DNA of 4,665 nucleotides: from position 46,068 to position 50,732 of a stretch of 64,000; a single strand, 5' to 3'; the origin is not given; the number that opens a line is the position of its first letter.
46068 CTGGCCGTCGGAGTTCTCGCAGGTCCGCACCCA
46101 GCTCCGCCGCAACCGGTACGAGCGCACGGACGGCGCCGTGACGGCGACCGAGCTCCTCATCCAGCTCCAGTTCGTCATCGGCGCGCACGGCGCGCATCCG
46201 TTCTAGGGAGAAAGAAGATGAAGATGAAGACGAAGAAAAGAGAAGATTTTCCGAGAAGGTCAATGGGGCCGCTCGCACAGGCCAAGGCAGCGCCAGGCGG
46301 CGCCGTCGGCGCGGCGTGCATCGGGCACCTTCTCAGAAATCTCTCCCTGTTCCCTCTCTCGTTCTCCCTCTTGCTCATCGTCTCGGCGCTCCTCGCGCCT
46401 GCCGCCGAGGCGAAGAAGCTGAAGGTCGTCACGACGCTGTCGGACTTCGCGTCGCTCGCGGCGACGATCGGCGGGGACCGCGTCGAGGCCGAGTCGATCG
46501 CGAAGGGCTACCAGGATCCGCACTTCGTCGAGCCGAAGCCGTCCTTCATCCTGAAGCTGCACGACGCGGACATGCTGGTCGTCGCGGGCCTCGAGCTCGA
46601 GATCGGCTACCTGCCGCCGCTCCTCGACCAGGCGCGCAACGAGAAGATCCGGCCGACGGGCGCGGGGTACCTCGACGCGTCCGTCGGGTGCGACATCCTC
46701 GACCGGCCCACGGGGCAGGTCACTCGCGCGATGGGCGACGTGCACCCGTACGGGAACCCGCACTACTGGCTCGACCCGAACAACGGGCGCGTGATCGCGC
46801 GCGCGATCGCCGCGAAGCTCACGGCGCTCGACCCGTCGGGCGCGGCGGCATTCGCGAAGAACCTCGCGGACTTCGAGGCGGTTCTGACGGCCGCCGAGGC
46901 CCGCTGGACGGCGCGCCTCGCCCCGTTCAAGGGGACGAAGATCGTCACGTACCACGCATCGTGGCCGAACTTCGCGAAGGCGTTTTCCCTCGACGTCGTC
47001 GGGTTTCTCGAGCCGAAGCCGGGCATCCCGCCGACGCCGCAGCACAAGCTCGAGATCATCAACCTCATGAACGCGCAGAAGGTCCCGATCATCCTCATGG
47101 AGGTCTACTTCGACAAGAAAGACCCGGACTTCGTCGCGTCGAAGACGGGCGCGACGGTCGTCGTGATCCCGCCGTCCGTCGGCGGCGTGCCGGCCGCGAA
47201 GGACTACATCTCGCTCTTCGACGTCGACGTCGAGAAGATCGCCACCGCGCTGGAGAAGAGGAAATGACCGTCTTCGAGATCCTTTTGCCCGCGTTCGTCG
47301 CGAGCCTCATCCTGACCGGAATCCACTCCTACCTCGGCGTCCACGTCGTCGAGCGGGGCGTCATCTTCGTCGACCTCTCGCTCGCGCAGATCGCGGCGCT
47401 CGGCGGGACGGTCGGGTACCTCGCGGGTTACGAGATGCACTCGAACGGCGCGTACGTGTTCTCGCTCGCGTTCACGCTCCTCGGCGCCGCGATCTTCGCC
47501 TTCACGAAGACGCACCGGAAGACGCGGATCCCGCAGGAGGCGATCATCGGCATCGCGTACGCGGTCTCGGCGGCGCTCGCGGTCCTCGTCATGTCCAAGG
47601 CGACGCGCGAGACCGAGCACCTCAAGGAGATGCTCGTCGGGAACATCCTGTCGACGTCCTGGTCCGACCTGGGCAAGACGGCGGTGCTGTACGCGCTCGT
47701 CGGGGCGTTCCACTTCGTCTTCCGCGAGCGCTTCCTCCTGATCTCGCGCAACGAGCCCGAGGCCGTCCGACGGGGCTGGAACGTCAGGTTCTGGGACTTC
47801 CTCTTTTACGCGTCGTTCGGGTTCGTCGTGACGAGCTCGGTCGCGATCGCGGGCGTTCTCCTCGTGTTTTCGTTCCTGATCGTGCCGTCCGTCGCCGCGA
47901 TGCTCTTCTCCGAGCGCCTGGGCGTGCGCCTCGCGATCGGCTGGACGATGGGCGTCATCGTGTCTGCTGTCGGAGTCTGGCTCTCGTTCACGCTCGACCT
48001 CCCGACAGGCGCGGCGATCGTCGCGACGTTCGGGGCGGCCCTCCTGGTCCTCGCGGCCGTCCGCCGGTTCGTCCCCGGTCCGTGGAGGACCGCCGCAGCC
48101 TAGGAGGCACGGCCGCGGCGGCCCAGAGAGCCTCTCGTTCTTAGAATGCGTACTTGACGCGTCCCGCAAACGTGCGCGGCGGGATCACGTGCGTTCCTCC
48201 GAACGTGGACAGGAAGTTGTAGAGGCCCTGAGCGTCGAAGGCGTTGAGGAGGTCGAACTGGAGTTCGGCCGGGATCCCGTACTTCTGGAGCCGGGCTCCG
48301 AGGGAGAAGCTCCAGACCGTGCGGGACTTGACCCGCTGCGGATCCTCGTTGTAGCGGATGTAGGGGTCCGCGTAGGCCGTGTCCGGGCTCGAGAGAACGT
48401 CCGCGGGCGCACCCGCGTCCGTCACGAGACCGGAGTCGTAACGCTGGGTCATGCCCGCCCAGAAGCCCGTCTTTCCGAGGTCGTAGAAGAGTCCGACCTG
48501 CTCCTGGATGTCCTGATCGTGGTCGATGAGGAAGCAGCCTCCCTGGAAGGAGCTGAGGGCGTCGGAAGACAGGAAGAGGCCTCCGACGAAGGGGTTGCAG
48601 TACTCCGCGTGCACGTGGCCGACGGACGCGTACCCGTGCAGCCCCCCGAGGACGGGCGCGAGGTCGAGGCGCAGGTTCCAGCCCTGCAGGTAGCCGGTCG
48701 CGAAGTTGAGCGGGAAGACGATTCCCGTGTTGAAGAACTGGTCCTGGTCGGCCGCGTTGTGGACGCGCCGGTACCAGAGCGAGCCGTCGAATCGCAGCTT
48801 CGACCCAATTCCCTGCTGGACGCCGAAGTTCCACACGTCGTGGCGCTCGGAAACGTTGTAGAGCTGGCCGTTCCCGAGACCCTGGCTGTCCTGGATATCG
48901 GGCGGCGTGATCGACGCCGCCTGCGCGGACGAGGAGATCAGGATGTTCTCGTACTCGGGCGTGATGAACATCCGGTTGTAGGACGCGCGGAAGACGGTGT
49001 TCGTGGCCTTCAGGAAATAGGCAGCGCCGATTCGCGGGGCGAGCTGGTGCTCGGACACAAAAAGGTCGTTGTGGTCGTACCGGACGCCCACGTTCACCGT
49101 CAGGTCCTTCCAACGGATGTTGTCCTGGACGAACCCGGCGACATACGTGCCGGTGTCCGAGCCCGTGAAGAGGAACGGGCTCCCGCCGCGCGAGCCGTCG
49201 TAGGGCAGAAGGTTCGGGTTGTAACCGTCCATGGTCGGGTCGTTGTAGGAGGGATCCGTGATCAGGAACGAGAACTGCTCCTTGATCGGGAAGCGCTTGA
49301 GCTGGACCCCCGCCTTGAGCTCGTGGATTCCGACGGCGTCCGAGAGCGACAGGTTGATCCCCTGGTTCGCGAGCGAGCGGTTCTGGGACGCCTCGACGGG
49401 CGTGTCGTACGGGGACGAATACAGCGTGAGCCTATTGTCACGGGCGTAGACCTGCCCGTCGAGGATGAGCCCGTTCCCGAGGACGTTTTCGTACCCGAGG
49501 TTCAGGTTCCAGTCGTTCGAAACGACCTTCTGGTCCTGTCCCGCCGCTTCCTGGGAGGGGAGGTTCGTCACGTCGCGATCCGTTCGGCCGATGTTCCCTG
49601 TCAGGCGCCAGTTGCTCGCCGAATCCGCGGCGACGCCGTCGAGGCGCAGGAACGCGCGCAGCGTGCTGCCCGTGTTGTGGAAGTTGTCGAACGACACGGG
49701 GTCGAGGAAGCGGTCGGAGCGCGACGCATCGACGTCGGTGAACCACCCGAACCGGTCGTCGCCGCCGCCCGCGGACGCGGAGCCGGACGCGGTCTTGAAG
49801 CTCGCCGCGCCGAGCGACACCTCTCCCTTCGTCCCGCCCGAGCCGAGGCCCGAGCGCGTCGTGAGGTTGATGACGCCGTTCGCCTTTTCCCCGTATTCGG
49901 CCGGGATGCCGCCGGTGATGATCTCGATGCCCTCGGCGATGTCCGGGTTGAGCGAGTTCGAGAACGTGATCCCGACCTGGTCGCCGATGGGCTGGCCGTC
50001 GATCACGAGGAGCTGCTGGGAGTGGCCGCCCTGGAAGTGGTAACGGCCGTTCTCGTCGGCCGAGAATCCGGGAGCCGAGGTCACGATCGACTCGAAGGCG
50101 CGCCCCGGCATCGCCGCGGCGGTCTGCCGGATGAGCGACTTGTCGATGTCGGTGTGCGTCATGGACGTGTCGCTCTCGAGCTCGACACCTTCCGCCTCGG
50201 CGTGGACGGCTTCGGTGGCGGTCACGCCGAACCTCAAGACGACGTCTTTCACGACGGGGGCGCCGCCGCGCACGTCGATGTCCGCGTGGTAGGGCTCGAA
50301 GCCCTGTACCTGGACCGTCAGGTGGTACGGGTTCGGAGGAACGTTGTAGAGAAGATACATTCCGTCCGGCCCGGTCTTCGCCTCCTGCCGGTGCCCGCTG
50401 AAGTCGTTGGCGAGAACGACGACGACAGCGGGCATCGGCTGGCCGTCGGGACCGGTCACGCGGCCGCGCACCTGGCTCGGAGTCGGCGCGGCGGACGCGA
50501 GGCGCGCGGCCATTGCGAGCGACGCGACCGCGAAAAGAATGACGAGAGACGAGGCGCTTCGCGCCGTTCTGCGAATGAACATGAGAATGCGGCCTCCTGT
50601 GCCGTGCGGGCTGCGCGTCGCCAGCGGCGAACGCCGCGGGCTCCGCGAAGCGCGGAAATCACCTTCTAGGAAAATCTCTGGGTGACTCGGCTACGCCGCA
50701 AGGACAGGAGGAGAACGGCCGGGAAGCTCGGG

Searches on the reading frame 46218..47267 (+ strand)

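Call 9: search_protein_families(library=pfam, proteins=[window:46218-47267:+])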
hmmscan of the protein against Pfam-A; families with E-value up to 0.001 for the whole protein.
window:46218-47267:+ (349 aa): 1 family
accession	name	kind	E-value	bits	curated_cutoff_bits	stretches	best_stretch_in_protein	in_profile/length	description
PF01297.22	ZnuA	-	3e-51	174.8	29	1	70-344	1-263/263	Zinc-uptake complex component A periplasmic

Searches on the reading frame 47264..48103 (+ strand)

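Call 68: search_protein_families(library=pfam, proteins=[window:47264-48103:+], max_evalue=0.01)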
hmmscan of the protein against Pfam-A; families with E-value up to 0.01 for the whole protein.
window:47264-48103:+ (279 aa): 2 families
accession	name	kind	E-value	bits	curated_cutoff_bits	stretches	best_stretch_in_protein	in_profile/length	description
PF00950.22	ABC-3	-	1.7e-35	123.2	20.1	1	4-263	2-254/258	ABC 3 transport family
PF01032.23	FecCD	-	4.8e-13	49.3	26.5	1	40-266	79-310/311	FecCD transport family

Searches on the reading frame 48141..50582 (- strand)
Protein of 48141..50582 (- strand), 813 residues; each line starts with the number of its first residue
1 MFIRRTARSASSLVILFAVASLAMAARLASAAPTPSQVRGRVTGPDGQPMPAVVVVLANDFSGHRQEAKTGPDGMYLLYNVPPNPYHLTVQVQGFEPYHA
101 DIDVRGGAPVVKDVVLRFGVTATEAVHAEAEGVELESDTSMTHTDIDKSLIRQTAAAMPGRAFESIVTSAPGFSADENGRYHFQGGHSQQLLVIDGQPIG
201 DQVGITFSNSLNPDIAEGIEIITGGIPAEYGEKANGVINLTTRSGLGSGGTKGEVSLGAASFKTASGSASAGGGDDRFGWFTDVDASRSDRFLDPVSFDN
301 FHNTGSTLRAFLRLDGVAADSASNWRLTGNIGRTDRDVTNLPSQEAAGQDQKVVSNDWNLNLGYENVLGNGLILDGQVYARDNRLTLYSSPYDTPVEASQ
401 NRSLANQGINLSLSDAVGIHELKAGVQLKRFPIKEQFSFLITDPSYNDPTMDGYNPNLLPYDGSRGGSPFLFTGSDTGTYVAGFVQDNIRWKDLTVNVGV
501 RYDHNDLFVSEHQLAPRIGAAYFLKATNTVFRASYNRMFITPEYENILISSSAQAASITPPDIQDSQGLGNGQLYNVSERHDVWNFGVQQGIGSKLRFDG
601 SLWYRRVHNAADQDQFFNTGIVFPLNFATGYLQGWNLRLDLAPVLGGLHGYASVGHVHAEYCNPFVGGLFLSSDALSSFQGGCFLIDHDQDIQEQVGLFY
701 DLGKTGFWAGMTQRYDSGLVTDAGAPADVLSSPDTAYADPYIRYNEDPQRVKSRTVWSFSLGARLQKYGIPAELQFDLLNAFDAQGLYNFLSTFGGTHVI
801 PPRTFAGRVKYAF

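Call 9: search_protein_families(library=pfam, proteins=[window:48141-50582:-])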
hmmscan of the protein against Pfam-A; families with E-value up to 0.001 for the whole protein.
window:48141-50582:- (813 aa): 3 families
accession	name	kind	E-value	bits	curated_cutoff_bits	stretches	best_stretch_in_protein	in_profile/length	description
PF13620.12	CarboxypepD_reg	-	5.1e-16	59.2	32.3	1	37-116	1-81/82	Carboxypeptidase regulatory-like domain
PF13715.12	CarbopepD_reg_2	-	3.9e-06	27.2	32.2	1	38-107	1-67/88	CarboxypepD_reg-like domain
PF07715.20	Plug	-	9.7e-06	26.5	23.9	1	139-236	5-105/107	TonB-dependent Receptor Plug Domain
